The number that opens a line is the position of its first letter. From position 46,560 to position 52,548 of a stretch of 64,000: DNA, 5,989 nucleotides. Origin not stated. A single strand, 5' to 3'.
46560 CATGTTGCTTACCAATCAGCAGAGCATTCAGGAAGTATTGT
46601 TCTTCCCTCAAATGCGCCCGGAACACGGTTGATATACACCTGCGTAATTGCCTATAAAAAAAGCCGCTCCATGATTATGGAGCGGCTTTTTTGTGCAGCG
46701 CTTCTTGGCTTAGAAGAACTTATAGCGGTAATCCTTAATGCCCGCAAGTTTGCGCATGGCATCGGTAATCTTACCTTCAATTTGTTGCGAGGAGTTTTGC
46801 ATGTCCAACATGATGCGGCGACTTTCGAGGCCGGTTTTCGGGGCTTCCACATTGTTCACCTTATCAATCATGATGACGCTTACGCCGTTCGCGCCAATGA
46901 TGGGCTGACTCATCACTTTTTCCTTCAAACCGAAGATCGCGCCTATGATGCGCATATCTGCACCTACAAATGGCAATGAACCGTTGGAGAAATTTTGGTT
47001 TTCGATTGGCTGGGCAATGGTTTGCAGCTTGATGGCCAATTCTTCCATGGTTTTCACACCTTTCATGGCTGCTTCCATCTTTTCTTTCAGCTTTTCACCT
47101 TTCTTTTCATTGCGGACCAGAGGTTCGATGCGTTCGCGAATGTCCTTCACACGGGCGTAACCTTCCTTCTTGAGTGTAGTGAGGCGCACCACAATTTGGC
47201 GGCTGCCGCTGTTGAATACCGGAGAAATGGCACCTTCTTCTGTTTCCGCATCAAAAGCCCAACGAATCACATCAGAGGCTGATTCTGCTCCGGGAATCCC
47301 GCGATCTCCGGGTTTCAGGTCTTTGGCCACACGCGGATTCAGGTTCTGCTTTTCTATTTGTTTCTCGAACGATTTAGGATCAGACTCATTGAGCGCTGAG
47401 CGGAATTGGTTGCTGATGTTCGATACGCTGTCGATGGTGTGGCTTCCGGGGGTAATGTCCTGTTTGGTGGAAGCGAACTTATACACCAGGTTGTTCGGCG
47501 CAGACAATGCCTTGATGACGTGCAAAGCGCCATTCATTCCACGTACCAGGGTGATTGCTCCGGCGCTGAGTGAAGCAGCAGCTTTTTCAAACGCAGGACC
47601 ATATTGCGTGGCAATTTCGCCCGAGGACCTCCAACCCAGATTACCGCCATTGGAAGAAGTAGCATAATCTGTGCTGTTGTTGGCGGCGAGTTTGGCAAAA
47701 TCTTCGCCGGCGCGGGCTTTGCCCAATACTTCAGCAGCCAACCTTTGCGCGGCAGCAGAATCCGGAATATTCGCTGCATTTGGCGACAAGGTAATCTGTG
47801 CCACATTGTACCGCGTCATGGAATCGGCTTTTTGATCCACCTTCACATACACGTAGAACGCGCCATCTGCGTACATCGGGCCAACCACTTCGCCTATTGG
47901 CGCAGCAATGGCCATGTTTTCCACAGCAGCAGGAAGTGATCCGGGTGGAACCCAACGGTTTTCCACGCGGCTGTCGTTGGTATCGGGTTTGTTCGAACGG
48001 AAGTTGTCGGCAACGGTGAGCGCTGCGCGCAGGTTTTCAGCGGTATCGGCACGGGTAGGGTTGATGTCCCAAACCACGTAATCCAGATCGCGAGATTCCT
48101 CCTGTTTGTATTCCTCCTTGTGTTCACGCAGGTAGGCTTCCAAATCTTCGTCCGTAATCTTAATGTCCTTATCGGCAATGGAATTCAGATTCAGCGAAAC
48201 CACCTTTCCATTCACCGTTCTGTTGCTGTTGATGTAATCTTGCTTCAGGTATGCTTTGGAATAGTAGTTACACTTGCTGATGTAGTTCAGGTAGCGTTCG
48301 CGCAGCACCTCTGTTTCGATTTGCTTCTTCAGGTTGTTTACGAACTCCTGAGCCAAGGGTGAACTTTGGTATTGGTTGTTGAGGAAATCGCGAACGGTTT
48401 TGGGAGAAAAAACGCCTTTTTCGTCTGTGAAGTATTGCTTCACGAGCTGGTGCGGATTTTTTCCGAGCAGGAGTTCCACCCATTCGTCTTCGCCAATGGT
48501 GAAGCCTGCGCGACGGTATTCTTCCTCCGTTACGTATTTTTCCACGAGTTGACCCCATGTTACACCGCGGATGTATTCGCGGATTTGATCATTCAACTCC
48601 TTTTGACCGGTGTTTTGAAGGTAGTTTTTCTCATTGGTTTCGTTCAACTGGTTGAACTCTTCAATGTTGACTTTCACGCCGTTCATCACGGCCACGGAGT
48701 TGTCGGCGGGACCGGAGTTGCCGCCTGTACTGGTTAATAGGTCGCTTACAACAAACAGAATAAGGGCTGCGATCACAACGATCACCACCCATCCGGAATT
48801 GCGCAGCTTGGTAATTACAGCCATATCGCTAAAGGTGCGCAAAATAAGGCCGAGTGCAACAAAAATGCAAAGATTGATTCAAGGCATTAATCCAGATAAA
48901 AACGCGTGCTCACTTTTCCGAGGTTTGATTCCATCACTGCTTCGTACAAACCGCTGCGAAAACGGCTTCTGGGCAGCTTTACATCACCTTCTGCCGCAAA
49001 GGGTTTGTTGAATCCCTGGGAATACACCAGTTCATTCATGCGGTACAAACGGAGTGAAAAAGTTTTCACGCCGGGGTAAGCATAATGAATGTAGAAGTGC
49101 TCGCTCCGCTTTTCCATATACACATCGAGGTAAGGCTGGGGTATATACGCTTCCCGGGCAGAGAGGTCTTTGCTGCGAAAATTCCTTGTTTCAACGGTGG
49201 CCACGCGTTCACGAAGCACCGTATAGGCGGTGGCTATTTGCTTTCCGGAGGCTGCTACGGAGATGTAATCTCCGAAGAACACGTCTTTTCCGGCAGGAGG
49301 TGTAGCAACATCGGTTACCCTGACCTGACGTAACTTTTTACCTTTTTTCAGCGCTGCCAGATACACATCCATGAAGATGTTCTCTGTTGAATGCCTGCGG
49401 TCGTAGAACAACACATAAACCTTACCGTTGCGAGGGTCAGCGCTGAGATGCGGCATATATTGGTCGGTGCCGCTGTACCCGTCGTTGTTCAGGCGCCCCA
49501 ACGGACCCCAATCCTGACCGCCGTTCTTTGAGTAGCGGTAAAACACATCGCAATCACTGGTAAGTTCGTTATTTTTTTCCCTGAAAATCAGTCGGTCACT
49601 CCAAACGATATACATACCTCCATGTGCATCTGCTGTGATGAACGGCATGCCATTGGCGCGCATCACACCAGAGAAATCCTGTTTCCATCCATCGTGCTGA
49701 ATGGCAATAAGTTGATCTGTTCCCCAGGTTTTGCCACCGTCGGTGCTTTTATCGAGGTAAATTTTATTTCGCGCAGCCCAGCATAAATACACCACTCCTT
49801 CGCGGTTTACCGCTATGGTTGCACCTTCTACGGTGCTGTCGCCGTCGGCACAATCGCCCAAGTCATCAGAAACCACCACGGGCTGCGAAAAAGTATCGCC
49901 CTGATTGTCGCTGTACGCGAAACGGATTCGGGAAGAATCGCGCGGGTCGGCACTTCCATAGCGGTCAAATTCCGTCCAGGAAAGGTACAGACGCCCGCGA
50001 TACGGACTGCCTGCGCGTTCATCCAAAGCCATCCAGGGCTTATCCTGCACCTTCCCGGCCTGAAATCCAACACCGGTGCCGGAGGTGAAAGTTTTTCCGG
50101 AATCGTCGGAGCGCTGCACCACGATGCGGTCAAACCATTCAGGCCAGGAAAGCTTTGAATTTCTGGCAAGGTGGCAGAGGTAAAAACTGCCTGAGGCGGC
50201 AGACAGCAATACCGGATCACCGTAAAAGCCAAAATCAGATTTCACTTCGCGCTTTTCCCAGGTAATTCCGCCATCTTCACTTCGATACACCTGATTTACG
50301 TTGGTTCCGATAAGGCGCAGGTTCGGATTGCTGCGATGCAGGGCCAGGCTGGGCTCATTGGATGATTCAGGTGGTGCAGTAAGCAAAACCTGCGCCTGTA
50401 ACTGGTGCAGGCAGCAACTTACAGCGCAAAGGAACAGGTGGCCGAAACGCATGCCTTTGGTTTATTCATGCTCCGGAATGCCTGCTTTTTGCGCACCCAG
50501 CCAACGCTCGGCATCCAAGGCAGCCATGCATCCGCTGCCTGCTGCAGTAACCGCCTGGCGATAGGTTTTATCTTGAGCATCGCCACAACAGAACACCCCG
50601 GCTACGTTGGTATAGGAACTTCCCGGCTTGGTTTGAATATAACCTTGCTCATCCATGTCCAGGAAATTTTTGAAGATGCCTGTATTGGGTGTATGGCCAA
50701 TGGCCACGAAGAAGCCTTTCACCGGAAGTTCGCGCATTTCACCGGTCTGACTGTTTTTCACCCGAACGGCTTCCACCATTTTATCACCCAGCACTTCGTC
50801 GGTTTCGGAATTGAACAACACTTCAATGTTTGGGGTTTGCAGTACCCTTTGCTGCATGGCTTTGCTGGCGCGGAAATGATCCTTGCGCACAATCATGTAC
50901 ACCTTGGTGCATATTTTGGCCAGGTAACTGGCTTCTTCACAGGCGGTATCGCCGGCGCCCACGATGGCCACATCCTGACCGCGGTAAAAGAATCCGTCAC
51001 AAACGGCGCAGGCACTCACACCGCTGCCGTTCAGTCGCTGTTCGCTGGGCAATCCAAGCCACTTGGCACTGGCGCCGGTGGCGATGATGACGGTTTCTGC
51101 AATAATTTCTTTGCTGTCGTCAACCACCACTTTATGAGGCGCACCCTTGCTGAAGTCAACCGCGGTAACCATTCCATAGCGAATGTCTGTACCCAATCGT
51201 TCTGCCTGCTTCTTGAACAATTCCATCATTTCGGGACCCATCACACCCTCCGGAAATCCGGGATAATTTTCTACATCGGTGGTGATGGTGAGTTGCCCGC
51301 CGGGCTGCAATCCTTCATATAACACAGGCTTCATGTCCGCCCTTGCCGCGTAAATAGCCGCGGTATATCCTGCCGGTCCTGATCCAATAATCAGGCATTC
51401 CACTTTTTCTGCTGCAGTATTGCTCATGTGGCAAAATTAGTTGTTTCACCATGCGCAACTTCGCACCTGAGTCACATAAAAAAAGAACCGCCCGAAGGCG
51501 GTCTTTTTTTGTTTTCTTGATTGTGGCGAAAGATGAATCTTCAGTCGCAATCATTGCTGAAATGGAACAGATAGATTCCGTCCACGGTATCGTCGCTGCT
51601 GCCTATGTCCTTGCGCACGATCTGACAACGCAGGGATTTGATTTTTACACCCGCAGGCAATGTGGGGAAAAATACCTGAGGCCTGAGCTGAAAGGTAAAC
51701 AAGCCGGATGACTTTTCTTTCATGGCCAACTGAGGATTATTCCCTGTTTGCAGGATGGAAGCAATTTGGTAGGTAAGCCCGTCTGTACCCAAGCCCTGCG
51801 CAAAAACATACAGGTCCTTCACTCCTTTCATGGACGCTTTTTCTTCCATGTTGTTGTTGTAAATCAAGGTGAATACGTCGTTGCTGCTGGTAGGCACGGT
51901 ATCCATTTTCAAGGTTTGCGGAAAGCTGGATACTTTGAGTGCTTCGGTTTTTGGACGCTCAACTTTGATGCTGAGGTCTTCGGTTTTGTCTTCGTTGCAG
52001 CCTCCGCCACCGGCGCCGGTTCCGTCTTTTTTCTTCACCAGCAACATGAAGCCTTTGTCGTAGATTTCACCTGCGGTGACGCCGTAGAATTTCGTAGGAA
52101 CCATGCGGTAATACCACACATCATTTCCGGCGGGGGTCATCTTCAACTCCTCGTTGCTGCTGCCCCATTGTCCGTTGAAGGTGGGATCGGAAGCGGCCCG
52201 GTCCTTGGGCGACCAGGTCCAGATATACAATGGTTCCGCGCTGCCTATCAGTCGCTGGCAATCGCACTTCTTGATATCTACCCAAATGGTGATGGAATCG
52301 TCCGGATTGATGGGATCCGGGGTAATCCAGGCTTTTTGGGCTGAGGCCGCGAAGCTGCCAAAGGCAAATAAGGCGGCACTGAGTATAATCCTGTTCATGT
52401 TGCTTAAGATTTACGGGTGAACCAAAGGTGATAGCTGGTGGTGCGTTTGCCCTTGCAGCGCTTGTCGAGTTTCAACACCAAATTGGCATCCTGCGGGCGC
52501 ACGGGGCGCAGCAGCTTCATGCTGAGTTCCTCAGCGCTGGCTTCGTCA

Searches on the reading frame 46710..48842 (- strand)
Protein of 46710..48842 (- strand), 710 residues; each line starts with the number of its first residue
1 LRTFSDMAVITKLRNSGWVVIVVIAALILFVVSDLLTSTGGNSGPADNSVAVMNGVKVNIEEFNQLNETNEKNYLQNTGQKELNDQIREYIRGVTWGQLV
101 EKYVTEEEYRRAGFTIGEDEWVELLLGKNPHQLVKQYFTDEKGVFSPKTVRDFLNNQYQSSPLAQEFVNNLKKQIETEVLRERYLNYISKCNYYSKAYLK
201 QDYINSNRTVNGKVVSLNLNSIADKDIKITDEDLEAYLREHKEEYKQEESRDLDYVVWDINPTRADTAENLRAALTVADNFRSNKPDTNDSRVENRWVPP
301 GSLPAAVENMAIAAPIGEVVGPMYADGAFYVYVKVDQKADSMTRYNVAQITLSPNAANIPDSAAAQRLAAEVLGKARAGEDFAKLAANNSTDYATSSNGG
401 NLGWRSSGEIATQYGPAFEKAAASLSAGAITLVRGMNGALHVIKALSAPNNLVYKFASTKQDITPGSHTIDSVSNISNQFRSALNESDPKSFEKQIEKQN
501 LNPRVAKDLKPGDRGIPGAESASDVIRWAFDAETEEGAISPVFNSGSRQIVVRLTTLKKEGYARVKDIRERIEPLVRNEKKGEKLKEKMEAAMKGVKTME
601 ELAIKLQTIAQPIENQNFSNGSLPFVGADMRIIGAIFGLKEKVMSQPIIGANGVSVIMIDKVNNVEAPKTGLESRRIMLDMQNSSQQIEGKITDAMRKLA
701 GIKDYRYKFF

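Call 10: search_protein_families(library=ncbifam, proteins=[window:46710-48842:-], max_evalue=0.01)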
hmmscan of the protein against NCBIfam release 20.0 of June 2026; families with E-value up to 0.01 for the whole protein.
window:46710-48842:- (710 aa): 8 families
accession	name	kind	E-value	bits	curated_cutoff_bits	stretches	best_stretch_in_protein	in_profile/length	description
NF008054.0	PRK10788.1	equivalog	9.7e-13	47.7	493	2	368-410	283-325/626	peptidylprolyl isomerase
NF000809.0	PRK00059.1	equivalog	2.1e-12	47.1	303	1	366-480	207-319/336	peptidylprolyl isomerase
NF003356.0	PRK04405.1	subfamily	6.5e-08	32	339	1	366-464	155-250/299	peptidylprolyl isomerase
NF008038.0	PRK10770.1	equivalog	1.1e-07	31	394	1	334-430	163-365/431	peptidylprolyl isomerase SurA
NF002827.0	PRK03002.1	equivalog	4e-06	26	343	1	369-445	150-222/285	peptidylprolyl isomerase PrsA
NF002846.0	PRK03095.1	equivalog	3.3e-05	23.5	361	0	143-250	180-286/287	peptidylprolyl isomerase PrsA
NF002824.0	PRK02998.1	subfamily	0.00077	18.9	360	1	367-446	146-221/283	peptidylprolyl isomerase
NF011969.0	PRK15441.1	equivalog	0.008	16.6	127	0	365-425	14-69/93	peptidylprolyl isomerase PpiC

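Call 11: search_protein_families(library=pfam, proteins=[window:46710-48842:-], max_evalue=0.01)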
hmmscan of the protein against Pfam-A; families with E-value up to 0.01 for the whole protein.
window:46710-48842:- (710 aa): 5 families
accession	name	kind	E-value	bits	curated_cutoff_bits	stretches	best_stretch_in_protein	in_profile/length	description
PF13623.11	SurA_N_2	-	1e-25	90.7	28.5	1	13-154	4-145/145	SurA-like N-terminal domain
PF13145.12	Rotamase_2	-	8.6e-20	72.2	27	2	229-338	1-108/121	PPIC-type PPIASE domain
PF00639.27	Rotamase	-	1.2e-17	65.1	21.7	1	360-445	13-95/97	PPIC-type PPIASE domain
PF13616.12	Rotamase_3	-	4.7e-15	56.6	22.5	1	337-446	8-113/116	PPIC-type PPIASE domain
PF13624.11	SurA_N_3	-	4.7e-11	43.2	27.2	1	15-178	7-159/162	SurA-like N-terminal domain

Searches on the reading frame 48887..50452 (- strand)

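Call 10: search_protein_families(library=ncbifam, proteins=[window:48887-50452:-], max_evalue=0.01)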
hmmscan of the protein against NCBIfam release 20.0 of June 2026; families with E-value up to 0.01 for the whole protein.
window:48887-50452:- (521 aa): 1 family
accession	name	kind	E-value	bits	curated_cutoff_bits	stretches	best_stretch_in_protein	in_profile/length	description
NF045728.1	glycosyl_F510_1955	equivalog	0.003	16.9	175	0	35-68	141-173/246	F510_1955 family glycosylhydrolase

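Call 11: search_protein_families(library=pfam, proteins=[window:48887-50452:-], max_evalue=0.01)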
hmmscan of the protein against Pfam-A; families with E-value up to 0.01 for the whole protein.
window:48887-50452:- (521 aa): 4 families
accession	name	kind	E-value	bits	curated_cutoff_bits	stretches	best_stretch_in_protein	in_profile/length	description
PF13088.12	BNR_2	-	4.4e-09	36.5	31.4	2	154-391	2-215/277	BNR repeat-like domain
PF02012.26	BNR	-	2.9e-06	26.9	27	0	56-67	1-12/12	BNR/Asp-box repeat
PF21471.3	Reelin_subrepeat-B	-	1.5e-05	25.2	27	0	297-357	54-114/127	Reelin subrepeat B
PF24316.1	Tli3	-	0.00045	21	27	0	279-326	62-106/129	T6SS Tli3 immunity protein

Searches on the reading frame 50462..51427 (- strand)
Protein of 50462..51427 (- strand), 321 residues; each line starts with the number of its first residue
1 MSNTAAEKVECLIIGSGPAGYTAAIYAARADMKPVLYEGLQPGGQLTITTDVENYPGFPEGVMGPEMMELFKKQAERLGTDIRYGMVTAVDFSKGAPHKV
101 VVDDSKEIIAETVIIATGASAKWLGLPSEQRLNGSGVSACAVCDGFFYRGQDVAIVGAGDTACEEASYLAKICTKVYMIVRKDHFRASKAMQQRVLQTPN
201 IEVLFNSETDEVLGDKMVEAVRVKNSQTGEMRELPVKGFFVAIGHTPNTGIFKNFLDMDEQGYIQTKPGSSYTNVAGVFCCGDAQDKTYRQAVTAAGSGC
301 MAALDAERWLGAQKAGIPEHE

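Call 10: search_protein_families(library=ncbifam, proteins=[window:50462-51427:-], max_evalue=0.01)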
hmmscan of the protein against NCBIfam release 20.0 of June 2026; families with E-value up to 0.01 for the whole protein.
window:50462-51427:- (321 aa): 67 families (the best 25 are shown)
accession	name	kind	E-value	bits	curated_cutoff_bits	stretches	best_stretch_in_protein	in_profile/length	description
TIGR01292.1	TRX_reduct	equivalog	2.3e-117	391.1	343.45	1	10-310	2-300/300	thioredoxin-disulfide reductase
NF007614.0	PRK10262.1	equivalog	2.7e-95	319.2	644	1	8-311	6-315/321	thioredoxin-disulfide reductase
TIGR03143.1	AhpF_homolog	hypoth_equivalog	8.3e-80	268.9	687.65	1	11-314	7-312/555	putative alkyl hydroperoxide reductase F subunit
TIGR03140.1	AhpF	equivalog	2.5e-63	214.4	502.9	1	4-306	208-508/515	alkyl hydroperoxide reductase subunit F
TIGR01350.1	lipoamide_DH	equivalog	3.8e-19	68.7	408.8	2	97-303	116-326/461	dihydrolipoyl dehydrogenase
TIGR04018.1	Bthiol_YpdA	hypoth_equivalog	2.4e-16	59.5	339.9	1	69-285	74-289/316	YpdA family putative bacillithiol disulfide reductase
NF004776.0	PRK06116.1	equivalog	2.5e-14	53.2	480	1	97-289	120-309/450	glutathione-disulfide reductase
TIGR02053.1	MerA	equivalog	3e-14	52.9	454.45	1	96-306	115-328/465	mercury(II) reductase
TIGR03315.1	Se_ygfK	equivalog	5.7e-14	50.5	835.3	1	3-299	532-828/1012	putative selenate reductase subunit YgfK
NF005883.0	PRK07845.1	equivalog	9.1e-13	48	479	2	93-302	119-330/466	NAD(P)H-quinone dehydrogenase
NF004943.0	PRK06292.2-1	equivalog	6.3e-12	45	432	1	97-288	115-311/456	dihydrolipoyl dehydrogenase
NF009410.0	PRK12771.1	subfamily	2.7e-11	42.8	516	1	150-314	268-449/566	NAD(P)-binding protein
NF004947.0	PRK06292.2-5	equivalog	3.3e-11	42.8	592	1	97-288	120-313/474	dihydrolipoyl dehydrogenase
NF004939.0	PRK06292.1-1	equivalog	3.5e-11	42.4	435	1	97-308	122-335/476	dihydrolipoyl dehydrogenase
NF004945.0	PRK06292.2-3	equivalog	1.1e-10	41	494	1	101-288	121-308/457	dihydrolipoyl dehydrogenase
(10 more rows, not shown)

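Call 11: search_protein_families(library=pfam, proteins=[window:50462-51427:-], max_evalue=0.01)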
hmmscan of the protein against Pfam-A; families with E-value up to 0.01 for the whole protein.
window:50462-51427:- (321 aa): 10 families
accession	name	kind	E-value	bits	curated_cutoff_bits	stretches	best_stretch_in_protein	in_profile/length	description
PF07992.20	Pyr_redox_2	-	2e-46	159.1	26.1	1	11-299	3-291/291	Pyridine nucleotide-disulphide oxidoreductase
PF13738.12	Pyr_redox_3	-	1.6e-19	70.7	30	1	85-282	102-305/305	Pyridine nucleotide-disulphide oxidoreductase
PF00070.33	Pyr_redox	-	6.5e-16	59.1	22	1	153-224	2-80/82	Pyridine nucleotide-disulphide oxidoreductase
PF01134.28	GIDA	-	6.3e-08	32.5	22.1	0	11-37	2-28/391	Glucose inhibited division protein A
PF12831.13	FAD_oxidored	-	5.3e-07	29.7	27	1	11-55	2-50/416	FAD dependent oxidoreductase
PF01266.30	DAO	-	1.4e-06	28.5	27.9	0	67-124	151-209/353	FAD dependent oxidoreductase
PF03486.20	HI0933_like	-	1.2e-05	25.3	50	0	11-40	3-32/244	HI0933-like protein Rossmann domain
PF00890.30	FAD_binding_2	-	1.7e-05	24.7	20.4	1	12-46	3-38/414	FAD binding domain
PF01946.23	Thi4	-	0.00022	21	26.2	0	10-44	19-55/235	Thi4 family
PF13450.12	NAD_binding_8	-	0.00047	20.8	21.9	1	13-47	1-36/68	NAD(P)-binding Rossmann-like domain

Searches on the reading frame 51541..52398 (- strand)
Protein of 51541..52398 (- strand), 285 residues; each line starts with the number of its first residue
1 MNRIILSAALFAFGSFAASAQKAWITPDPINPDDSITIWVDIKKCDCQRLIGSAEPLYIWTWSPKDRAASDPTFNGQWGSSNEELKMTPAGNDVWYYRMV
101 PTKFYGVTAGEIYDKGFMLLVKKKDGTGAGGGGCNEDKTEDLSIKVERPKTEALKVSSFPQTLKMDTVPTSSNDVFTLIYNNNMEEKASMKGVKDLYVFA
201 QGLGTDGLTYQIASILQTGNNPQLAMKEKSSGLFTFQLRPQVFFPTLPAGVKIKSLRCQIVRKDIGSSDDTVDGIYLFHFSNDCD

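Call 10: search_protein_families(library=ncbifam, proteins=[window:51541-52398:-], max_evalue=0.01)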
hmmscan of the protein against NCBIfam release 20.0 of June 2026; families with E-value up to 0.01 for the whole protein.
window:51541-52398:- (285 aa): 0 families

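Call 11: search_protein_families(library=pfam, proteins=[window:51541-52398:-], max_evalue=0.01)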
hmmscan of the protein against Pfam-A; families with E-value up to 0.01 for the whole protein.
window:51541-52398:- (285 aa): 1 family
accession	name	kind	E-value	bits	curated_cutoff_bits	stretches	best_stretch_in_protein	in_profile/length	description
PF16328.11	DUF4961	-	1.5e-08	34.6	27.1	1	160-260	181-274/283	Domain of unknown function (DUF4961)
